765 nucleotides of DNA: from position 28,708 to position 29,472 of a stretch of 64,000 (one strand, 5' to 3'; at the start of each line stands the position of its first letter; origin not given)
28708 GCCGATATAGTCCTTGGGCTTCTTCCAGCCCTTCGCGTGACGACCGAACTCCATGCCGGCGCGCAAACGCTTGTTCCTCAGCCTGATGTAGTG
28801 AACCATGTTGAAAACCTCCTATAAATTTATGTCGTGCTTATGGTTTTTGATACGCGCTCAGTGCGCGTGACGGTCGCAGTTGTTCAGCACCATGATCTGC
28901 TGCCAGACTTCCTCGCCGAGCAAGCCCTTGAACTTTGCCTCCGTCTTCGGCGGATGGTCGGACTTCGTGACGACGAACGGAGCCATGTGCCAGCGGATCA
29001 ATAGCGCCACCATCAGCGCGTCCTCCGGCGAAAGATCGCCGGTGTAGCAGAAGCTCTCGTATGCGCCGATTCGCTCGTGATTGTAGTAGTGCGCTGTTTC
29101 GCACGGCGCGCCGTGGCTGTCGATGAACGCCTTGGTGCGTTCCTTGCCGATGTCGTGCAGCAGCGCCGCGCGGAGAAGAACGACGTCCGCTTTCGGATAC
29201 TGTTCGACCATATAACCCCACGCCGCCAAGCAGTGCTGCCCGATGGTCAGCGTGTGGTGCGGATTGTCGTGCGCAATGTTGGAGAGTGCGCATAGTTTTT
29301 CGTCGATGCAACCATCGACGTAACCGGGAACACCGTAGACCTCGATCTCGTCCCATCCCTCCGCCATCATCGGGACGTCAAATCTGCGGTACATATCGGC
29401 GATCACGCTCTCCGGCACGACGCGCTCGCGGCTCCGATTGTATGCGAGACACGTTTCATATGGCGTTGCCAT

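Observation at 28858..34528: Phage-borne RNA/tRNA end-repair toolkit: Pnk-type kinase fused to an HD domain, a Pol-beta NTase, an Rnl2-like ligase, and separately a Thg1-like enzyme, next to NifS, tRNA-Ser and a tRNA-like element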

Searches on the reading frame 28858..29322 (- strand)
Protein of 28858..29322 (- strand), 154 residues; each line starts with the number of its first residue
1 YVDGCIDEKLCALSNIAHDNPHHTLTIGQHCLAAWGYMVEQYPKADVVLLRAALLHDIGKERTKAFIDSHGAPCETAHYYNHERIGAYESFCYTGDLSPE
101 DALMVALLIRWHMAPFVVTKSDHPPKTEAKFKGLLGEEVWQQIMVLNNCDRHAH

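Call 76: search_protein_families(library=phrogs, proteins=[window:28858-29322:-], max_evalue=0.001)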
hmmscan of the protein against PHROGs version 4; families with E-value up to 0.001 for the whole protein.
window:28858-29322:- (154 aa): 1 family
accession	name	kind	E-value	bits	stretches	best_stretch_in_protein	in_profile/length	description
phrog_6931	-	unknown function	7.8e-07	29.6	1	37-113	49-123/343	-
